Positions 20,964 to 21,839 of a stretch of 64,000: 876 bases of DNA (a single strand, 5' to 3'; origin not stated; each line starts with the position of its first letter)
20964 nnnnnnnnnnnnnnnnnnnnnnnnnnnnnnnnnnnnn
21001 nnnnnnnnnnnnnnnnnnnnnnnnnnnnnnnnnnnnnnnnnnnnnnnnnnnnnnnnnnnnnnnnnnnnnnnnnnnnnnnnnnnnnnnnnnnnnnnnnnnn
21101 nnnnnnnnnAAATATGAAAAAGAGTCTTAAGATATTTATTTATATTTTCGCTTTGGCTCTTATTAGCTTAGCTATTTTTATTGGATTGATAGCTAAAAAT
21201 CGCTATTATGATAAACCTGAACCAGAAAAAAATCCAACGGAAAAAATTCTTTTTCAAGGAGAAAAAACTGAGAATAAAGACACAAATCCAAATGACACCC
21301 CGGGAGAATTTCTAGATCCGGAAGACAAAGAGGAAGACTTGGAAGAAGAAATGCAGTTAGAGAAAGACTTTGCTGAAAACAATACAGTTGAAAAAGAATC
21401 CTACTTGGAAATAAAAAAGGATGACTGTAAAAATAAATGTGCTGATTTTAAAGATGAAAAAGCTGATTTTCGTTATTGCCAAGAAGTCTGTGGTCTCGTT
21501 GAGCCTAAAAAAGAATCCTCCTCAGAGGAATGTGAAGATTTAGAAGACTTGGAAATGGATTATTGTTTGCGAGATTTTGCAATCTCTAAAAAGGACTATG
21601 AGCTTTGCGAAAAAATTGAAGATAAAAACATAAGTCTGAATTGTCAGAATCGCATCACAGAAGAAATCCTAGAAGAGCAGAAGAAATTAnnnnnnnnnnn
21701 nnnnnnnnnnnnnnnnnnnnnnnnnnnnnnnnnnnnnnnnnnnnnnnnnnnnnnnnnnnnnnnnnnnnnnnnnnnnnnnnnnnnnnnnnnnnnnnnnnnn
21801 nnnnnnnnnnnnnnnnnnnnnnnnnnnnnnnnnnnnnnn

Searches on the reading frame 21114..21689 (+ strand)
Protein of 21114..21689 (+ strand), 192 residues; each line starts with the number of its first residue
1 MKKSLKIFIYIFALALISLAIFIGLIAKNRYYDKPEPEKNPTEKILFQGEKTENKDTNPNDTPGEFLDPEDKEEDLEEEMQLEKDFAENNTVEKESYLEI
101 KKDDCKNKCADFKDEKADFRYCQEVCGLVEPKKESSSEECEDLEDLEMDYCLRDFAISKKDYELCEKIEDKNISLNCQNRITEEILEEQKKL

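Call 5: search_protein_families(library=pfam, proteins=[window:21114-21689:+], max_evalue=0.1)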
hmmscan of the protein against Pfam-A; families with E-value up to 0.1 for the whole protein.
window:21114-21689:+ (192 aa): 0 families

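Call 6: search_protein_families(library=ncbifam, proteins=[window:21114-21689:+], max_evalue=0.1)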
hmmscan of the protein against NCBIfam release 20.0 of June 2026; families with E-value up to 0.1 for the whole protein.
window:21114-21689:+ (192 aa): 1 family
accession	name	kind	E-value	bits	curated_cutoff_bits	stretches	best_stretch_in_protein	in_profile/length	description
NF033218.1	anchor_AmaP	equivalog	0.037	13.8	55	1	1-34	1-30/166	alkaline shock response membrane anchor protein AmaP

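Call 69: search_solved_structures(query=A4, max_evalue=1)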
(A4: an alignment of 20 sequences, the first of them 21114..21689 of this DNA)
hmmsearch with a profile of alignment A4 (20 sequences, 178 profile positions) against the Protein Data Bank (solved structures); distinct sequences matched with E-value up to 1: 7.
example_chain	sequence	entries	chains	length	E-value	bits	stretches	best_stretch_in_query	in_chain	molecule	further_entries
7tgh_TC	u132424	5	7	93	0.14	14.9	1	14-75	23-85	NDUTT12 | ATP synthase subunit e, mitochondrial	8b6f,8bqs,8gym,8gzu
4i5s_A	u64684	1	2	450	0.14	14.9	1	4-62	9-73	Putative histidine kinase CovS; VicK-like protein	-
8zjz_A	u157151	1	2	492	0.75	12.6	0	5-67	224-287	Butyrophilin subfamily 2 member A1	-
8za9_E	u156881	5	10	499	0.77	12.6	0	5-67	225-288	Butyrophilin subfamily 2 member A1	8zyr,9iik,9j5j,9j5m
8zhr_B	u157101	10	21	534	0.85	12.4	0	5-67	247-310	Butyrophilin subfamily 2 member A1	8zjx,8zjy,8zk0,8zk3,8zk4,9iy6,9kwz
8zk1_A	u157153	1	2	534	0.85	12.4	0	5-67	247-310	Butyrophilin subfamily 2 member A1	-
9jq6_E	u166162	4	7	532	0.85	12.4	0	5-67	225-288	Butyrophilin subfamily 2 member A1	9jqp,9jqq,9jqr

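Call 70: search_protein_families(library=pfam, alignment_id=A4, max_evalue=0.1)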
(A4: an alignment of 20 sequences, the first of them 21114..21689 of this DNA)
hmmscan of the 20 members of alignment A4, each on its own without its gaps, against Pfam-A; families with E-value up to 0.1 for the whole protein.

A. member 1, window:21114-21689:+ (192 aa): 0 families

B. families by the number of members that match (of 20 scanned): 15 families
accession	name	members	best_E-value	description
PF16118.10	DUF4834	6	0.02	Domain of unknown function (DUF4834)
PF12685.13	SpoIIIAH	2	0.00016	SpoIIIAH-like protein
PF22251.1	PFF1_TM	2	0.06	Vacuolar membrane protease, transmembrane domain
PF02535.28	Zip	1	0.0092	ZIP Zinc transporter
PF00558.24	Vpu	1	0.012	Vpu protein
PF17661.6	DUF5523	1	0.013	Family of unknown function (DUF5523)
PF08303.17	tRNA_lig_kinase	1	0.014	tRNA ligase kinase domain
PF06237.18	SLC52_ribofla_tr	1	0.031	Solute carrier family 52, riboflavin transporter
PF08036.16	Antimicrobial_6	1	0.036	Diapausin family of antimicrobial peptide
PF22575.2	Vir1p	1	0.041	Virilizer, yeast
PF05545.16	FixQ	1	0.043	Cbb3-type cytochrome oxidase component FixQ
PF00335.26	Tetraspanin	1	0.043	Tetraspanin family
PF13425.11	O-antigen_lig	1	0.052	O-antigen ligase like membrane protein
PF01667.23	Ribosomal_S27e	1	0.072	Ribosomal protein S27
PF09911.14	DUF2140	1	0.096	Uncharacterized protein conserved in bacteria (DUF2140)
